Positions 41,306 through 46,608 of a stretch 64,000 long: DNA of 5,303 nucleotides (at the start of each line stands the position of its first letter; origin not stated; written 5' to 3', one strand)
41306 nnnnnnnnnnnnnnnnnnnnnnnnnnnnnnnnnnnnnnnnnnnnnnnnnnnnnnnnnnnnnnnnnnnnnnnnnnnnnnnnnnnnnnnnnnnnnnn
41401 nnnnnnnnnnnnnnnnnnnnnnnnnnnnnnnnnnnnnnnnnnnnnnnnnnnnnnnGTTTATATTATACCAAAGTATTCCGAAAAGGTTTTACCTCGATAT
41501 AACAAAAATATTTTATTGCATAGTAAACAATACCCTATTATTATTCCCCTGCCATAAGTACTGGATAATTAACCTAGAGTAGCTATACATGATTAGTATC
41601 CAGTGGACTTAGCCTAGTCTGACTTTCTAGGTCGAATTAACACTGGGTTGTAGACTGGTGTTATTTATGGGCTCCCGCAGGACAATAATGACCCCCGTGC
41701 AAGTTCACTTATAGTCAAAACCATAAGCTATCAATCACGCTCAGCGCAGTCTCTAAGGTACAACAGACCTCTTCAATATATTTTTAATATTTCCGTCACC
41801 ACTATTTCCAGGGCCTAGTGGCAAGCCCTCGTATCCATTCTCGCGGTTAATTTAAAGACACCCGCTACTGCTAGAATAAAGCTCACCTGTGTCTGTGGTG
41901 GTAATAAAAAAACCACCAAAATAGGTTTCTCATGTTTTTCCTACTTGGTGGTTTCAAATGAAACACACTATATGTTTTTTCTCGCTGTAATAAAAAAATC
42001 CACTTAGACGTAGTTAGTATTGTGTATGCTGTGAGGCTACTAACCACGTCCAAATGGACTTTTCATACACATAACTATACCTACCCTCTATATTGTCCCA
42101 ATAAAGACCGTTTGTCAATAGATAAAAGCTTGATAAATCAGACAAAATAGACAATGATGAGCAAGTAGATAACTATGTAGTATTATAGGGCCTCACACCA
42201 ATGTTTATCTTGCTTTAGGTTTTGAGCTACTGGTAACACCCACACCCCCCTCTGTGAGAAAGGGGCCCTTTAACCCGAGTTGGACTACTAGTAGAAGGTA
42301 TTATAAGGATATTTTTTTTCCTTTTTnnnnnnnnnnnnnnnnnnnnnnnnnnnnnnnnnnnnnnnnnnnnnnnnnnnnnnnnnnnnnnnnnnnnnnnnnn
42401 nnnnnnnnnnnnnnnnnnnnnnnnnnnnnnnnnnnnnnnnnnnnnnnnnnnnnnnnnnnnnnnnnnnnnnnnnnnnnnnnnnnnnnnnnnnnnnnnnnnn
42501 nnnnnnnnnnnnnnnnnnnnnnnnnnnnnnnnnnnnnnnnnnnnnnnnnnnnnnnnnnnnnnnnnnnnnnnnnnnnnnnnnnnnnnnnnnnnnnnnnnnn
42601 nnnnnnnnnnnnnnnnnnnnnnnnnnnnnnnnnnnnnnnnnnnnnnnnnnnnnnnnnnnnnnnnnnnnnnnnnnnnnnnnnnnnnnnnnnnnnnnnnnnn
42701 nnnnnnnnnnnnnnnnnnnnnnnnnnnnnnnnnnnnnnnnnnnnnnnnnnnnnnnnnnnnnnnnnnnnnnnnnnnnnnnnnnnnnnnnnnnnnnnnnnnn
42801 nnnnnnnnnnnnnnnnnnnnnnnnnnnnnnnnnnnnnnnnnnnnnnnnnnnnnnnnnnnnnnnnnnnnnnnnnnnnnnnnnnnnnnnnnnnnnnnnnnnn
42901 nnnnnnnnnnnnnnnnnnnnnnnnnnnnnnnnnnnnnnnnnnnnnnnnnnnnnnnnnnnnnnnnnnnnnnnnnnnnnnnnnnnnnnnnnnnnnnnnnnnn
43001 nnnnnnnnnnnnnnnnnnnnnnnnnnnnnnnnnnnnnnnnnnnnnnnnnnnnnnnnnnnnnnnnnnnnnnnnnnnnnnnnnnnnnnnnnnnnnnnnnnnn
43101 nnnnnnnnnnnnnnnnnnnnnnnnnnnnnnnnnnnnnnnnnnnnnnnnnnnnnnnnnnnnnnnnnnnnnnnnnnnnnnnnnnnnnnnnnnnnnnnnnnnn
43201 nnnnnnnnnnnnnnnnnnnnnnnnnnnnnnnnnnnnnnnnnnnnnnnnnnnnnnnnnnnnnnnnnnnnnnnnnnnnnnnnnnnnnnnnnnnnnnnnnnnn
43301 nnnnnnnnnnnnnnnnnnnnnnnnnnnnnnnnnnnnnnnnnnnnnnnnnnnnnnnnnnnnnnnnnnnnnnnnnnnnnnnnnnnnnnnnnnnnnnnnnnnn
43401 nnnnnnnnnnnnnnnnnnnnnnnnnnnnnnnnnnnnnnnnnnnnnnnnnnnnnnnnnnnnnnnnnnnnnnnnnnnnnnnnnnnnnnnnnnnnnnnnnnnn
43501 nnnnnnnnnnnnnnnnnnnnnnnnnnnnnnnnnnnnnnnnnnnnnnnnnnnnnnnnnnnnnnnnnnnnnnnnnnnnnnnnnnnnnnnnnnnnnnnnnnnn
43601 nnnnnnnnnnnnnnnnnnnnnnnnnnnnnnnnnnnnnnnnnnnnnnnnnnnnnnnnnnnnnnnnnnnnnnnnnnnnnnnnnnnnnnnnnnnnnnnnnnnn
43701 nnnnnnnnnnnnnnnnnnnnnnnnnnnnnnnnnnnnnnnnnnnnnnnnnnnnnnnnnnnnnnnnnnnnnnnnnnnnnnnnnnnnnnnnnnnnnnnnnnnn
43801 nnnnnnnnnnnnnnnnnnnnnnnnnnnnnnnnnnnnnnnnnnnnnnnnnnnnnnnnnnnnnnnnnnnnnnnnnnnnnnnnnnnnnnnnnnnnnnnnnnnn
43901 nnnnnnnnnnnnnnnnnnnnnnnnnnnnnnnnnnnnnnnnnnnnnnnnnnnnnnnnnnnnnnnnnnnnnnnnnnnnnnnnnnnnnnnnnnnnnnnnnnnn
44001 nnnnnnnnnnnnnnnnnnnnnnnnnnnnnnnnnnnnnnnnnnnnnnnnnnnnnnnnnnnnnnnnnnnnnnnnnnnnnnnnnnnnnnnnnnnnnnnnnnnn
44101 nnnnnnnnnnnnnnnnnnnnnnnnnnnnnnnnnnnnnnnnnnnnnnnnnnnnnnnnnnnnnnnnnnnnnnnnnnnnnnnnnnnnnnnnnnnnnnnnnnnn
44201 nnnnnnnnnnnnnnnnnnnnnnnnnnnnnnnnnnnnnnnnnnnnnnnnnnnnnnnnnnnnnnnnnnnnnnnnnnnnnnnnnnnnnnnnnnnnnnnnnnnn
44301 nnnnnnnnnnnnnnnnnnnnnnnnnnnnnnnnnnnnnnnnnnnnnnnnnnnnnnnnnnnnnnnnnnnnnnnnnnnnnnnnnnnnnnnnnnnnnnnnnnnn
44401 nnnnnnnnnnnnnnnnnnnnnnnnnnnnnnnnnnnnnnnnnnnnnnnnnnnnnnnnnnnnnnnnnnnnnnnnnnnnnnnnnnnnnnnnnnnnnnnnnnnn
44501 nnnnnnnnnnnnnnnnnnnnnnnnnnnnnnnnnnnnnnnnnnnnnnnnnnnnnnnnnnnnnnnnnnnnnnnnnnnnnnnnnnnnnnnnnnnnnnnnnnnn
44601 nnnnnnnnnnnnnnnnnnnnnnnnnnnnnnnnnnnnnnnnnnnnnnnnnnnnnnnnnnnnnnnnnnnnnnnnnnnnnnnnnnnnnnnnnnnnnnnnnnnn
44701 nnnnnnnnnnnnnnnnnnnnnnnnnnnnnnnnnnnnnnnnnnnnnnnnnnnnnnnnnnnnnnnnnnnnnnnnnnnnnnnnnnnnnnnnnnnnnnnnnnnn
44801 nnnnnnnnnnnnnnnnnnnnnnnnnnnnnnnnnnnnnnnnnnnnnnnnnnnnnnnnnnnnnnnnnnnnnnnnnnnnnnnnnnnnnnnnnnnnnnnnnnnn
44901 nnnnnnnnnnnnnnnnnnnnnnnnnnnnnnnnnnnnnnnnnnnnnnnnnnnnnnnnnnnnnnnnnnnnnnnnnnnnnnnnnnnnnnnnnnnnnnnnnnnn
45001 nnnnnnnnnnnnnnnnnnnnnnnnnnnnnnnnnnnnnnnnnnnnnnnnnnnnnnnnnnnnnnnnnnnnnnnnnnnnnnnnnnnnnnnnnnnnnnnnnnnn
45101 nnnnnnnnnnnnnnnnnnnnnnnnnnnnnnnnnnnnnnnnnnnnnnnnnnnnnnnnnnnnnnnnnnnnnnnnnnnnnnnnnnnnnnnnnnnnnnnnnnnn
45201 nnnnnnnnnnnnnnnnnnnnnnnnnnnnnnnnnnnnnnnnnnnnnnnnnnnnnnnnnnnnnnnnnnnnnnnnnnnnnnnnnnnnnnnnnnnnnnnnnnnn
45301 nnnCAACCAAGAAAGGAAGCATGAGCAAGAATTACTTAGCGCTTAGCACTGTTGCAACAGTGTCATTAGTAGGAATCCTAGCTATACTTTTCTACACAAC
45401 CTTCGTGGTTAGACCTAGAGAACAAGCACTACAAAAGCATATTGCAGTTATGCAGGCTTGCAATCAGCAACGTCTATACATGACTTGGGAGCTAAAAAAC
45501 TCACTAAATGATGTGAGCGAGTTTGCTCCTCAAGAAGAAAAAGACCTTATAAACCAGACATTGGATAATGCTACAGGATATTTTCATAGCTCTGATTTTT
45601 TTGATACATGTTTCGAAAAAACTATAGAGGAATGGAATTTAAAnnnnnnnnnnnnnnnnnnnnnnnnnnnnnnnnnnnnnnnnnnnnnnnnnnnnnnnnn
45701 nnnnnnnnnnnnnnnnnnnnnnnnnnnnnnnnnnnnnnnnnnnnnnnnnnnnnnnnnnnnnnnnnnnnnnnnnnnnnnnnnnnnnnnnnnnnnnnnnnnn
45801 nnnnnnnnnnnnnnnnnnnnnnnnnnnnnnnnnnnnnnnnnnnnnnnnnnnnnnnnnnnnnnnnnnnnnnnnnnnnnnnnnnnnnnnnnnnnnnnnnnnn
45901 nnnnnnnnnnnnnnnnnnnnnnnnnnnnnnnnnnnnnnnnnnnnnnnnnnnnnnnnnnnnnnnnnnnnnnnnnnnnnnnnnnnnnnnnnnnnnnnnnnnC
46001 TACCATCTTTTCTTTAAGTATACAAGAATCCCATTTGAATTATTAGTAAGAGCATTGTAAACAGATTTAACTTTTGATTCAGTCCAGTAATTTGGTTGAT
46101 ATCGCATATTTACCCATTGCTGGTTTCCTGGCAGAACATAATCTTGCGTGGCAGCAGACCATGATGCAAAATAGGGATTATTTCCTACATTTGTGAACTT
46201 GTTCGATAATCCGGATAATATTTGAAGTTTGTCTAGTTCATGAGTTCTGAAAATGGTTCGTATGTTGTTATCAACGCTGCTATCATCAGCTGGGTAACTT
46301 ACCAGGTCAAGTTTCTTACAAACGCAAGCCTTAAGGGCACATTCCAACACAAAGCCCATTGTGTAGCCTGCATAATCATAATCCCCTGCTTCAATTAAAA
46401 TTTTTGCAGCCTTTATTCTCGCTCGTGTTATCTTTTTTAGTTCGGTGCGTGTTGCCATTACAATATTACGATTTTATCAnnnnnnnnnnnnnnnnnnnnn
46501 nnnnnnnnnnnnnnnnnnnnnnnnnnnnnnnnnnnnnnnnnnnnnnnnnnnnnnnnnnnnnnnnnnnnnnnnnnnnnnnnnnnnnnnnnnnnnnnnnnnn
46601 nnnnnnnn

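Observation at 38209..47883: tRNA-Lys-integrated ~9.7 kb island with a 173-bp att repeat, an integrase and a cargo made of defence-associated domains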

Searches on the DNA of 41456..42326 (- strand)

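Call 49: search_dna_similar(query=window:41456-42326:-, collection=phages, mode=distant, max_evalue=0.01)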
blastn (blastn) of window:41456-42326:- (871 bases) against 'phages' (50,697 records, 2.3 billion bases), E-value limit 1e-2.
No match.

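Call 50: search_dna_similar(query=window:41456-42326:-, collection=plasmids, mode=distant, max_evalue=0.01)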
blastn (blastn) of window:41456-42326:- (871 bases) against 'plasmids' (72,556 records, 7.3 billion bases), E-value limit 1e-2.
No match.

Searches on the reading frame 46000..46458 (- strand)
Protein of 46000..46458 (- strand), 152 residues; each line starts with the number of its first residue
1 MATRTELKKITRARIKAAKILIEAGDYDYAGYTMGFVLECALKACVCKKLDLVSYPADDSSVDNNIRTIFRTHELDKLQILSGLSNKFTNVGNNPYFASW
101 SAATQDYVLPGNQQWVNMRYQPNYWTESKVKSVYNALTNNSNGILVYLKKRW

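Call 7: search_protein_families(library=pfam, proteins=[window:46000-46458:-], max_evalue=0.01)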
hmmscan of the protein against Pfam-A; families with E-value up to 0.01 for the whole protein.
window:46000-46458:- (152 aa): 1 family
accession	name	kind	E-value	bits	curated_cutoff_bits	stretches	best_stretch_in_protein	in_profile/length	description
PF05168.19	HEPN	-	0.00092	19.8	22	1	7-49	4-46/117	HEPN domain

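Call 8: search_protein_families(library=padloc, proteins=[window:46000-46458:-], max_evalue=0.01)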
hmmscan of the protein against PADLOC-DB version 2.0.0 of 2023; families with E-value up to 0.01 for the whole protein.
window:46000-46458:- (152 aa): 2 families
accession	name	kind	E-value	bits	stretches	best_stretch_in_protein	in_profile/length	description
PDLC04558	PDC-M28A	-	0.00019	19.9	1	14-102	12-100/138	-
PDLC04557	PDC-M28A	-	0.0013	16.6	1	12-59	47-91/181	-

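Call 26: search_protein_families(library=ncbifam, proteins=[window:46000-46458:-], max_evalue=0.01)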
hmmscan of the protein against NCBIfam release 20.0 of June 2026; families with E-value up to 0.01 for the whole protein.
window:46000-46458:- (152 aa): 0 families

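Call 27: search_protein_families(library=phrogs, proteins=[window:46000-46458:-], max_evalue=0.01)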
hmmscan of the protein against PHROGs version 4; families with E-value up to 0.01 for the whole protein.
window:46000-46458:- (152 aa): 1 family
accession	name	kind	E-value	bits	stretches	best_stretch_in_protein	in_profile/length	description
phrog_5737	-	unknown function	3.3e-09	37.9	1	4-152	3-138/138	-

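Call 71: find_homologous_proteins(query=window:46000-46458:-, max_evalue=0.001)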
Query window:46000-46458:- (152 aa): 3 proteins with E <= 0.001 among 24 candidates.
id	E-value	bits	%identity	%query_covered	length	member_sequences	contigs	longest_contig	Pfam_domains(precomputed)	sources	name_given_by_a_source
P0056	1.5e-86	306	88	100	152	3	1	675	-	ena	-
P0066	3.2e-75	269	75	100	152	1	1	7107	-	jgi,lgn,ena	-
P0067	5.4e-18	83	44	70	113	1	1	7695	-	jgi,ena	-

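Call 74: search_solved_structures(query=A4, max_evalue=1, show_alignments=2)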
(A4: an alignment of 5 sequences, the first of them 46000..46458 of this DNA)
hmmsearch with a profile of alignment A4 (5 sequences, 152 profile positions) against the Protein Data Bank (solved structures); distinct sequences matched with E-value up to 1: 1.
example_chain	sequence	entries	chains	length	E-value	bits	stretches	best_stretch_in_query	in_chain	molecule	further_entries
6z40_A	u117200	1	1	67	0.088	16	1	96-131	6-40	Carbohydrate binding protein, putative, cpb33A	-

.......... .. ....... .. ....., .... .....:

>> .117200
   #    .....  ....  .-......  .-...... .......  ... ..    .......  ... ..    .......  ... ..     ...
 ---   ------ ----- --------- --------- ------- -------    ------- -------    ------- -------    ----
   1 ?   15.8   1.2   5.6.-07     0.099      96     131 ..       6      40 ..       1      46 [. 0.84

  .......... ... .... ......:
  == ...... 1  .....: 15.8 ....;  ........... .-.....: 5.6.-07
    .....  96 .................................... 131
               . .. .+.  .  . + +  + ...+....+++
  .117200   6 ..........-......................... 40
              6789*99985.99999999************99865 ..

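Call 84: search_protein_representatives(alignment_id=A4)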
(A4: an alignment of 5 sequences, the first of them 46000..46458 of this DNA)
Query: 5 sequences, 152 profile positions. Proteins with E-value up to 0.001 (for the whole library): 1313; up to 1e-10: 238; up to 1e-30: 10. The best 150 are listed.
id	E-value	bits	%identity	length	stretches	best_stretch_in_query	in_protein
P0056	7.0e-92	321.6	-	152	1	1-152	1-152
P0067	5.6e-46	172.5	-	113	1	1-109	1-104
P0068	5.9e-38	146.5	-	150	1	1-150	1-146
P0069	9.4e-34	132.8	-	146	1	1-152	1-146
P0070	1.8e-33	131.9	-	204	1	1-152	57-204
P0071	1.8e-32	128.6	-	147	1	1-152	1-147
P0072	2.2e-32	128.4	-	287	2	1-93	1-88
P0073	2.5e-32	128.2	-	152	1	5-148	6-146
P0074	2.4e-31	125.0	-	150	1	3-152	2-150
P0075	5.6e-31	123.8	-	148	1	1-152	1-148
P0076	4.7e-30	120.8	-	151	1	1-151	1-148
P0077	6.2e-30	120.4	-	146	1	1-150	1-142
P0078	3.4e-29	118.0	-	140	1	1-152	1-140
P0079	6.8e-29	117.1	-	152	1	1-152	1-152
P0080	7.1e-29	117.0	-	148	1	1-150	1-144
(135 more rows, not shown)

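Call 87: search_protein_families(library=pfam, alignment_id=A5, max_evalue=0.01)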
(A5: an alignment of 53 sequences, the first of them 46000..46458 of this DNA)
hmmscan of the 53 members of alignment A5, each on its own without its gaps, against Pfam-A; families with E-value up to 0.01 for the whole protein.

A. member 1, window:46000-46458:- (152 aa): 1 family
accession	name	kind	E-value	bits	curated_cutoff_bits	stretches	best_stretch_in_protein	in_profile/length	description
PF05168.19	HEPN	-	0.00092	19.8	22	1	7-49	4-46/117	HEPN domain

B. families by the number of members that match (of 53 scanned): 2 families
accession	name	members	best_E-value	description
PF05168.19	HEPN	39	2.2e-08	HEPN domain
PF18728.6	HEPN_AbiV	6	0.0005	AbiV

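Call 90: predict_structure(alignment_id=A5)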
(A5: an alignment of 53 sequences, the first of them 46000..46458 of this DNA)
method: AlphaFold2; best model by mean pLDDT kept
length: 152 residues; sequences in the alignment: 53
mean_pLDDT: 94.9   pTM: 0.89
mean pLDDT of the five models: 94.9, 93.9, 93.8, 93.3, 93.1
residues with pLDDT >= 90: 134; 70-90: 18; 50-70: 0; < 50: 0
segments of 3 or more residues with pLDDT < 50: none
pLDDT, mean of each block of 10 residues (from residue 1): 96 98 98 98 97 95 96 95 94 94 92 87 95 97 94 79
secondary structure, 60 per line:
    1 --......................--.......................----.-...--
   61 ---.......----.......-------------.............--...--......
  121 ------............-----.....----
elements in order: H4-24 H27-49 H64-70 H75-81 H95-107 H115-120 H127-138 H144-148

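Call 92: find_encoding_contigs(protein=P0066, flank=8000, max_places=3)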
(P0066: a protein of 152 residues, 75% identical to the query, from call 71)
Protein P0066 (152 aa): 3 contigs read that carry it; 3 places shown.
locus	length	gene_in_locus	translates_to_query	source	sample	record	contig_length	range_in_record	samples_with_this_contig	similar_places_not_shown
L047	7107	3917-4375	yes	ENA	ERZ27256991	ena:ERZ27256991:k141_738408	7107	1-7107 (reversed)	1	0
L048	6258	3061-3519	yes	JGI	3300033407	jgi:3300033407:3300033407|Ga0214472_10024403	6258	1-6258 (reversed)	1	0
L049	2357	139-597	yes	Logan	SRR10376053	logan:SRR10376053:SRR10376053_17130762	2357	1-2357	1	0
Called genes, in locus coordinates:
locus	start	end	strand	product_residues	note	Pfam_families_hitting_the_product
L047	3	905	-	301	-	?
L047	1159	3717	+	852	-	PF02861:Clp_N, PF23569:NBD_SMAX1, PF00004:AAA, PF17871:AAA_lid_9, PF00004:AAA, PF07724:AAA_2, PF07728:AAA_5, PF10431:ClpB_D2-small, +9 more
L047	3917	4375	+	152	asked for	-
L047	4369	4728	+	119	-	-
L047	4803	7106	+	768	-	?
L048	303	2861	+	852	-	PF02861:Clp_N, PF23569:NBD_SMAX1, PF00004:AAA, PF17871:AAA_lid_9, PF00004:AAA, PF07724:AAA_2, PF07728:AAA_5, PF10431:ClpB_D2-small, +9 more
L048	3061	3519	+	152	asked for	-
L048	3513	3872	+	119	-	-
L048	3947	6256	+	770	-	?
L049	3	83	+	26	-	?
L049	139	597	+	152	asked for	-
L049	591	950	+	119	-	-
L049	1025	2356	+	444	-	?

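Call 93: find_encoding_contigs(protein=P0067, flank=8000, max_places=3)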
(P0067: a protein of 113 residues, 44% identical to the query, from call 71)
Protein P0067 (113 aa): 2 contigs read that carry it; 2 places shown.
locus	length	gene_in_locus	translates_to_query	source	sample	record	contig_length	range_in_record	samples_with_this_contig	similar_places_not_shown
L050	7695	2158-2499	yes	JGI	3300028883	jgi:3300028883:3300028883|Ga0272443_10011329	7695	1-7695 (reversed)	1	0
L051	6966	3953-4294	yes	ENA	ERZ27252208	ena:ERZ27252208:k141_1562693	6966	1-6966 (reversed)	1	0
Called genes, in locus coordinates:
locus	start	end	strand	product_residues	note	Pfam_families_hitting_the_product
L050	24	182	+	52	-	-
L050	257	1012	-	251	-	-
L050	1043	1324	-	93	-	-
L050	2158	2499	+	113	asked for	-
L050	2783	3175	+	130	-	-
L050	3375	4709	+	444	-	PF00070:Pyr_redox (faint), PF00890:FAD_binding_2, PF01134:GIDA (faint), PF01266:DAO (faint), PF01946:Thi4 (faint), PF07992:Pyr_redox_2, PF13450:NAD_binding_8 (weak), PF21688:FAD-depend_C, +3 more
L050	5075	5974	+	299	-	PF13793:Pribosyltran_N, PF00156:Pribosyltran, PF24390:PRTase-CE (faint), PF14572:Pribosyl_synth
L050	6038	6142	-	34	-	-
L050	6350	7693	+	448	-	?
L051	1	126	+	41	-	?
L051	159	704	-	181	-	PF28549:NDPSase_N, PF00293:NUDIX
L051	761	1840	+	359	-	PF00483:NTP_transferase, PF12804:NTP_transf_3, PF25084:LbH_EIF2B (weak), PF25087:GMPPB_C (faint), PF00132:Hexapep (weak)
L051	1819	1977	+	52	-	-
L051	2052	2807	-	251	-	-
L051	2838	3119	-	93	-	-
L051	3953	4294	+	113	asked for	-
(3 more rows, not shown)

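Call 94: fold_search(model_id=the predicted structure, library=pdb)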
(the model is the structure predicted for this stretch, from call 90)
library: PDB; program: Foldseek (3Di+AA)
matches with E <= 10: 72; with E <= 0.001: 0
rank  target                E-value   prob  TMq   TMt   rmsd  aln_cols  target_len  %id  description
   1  1ufb_A                4.7e-02  0.99  0.40  0.47  11.6       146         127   12  Crystal structure of TT1696 from Thermus thermophilus HB8 (released 2003-11-28)
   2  1wol                  1.3e-01  0.98  0.41  0.50   9.2       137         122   14  Crystal Structure of ST0689, an archaeal HEPN homologue (released 2005-11-22)
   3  4nqf_A                2.4e-01  0.99  0.51  0.54   4.9       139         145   14  Crystal structure of HEPN domain protein (released 2014-03-26)
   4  3o10_D                3.0e-01  0.82  0.40  0.43   8.7       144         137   14  Crystal structure of the HEPN domain from human sacsin (released 2011-03-30)
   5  2hsb                  4.1e-01  0.54  0.32  0.37   9.1       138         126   15  Crystal structure of a hepn domain containing protein (af_0298) from archaeoglobus fulgidus at 1.95 A resolution (released 2006-08-15)
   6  4nqf_B                5.2e-01  0.97  0.51  0.52   4.9       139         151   14  Crystal structure of HEPN domain protein (released 2014-03-26)
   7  1o3u                  8.1e-01  0.63  0.28  0.35   9.3       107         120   12  Crystal structure of an hepn domain protein (tm0613) from thermotoga maritima at 1.75 A resolution (released 2003-04-22)
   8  2q00_A                1.3e+00  0.75  0.42  0.52   6.2       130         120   12  Crystal structure of the P95883_SULSO protein from Sulfolobus solfataricus. NESG target SsR10. (released 2007-05-29)
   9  3c18_A                1.6e+00  0.28  0.28  0.16  10.2       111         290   15  Crystal structure of nucleotidyltransferase-like protein (ZP_00538802.1) from Exiguobacterium sibiricum 255-15 at 1.90 (released 2008-02-12)
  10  2q00_B                1.7e+00  0.66  0.46  0.55   6.0       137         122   15  Crystal structure of the P95883_SULSO protein from Sulfolobus solfataricus. NESG target SsR10. (released 2007-05-29)
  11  3c18_B                1.8e+00  0.25  0.27  0.14  10.3       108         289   15  Crystal structure of nucleotidyltransferase-like protein (ZP_00538802.1) from Exiguobacterium sibiricum 255-15 at 1.90 (released 2008-02-12)
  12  2gbb_A                2.0e+00  0.05  0.18  0.18  15.3       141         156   11  Crystal structure of secreted chorismate mutase from Yersinia pestis (released 2007-04-03)
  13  2gbb_B                2.1e+00  0.06  0.19  0.18  13.4       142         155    9  Crystal structure of secreted chorismate mutase from Yersinia pestis (released 2007-04-03)
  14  9bj6_A                2.3e+00  0.54  0.51  0.43   5.5       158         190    8  Crystal structure of the HEPN family member AbiV, an RNase in a two-component antiphage system in Lactococcus lactis (released 2025-08-13)
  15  2l6h_MODEL_1_A        2.5e+00  0.10  0.27  0.27  13.1       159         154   11  Fat domain of focal adhesion kinase tethered to LD4 motif of paxillin via GGS linker (released 2012-05-30)
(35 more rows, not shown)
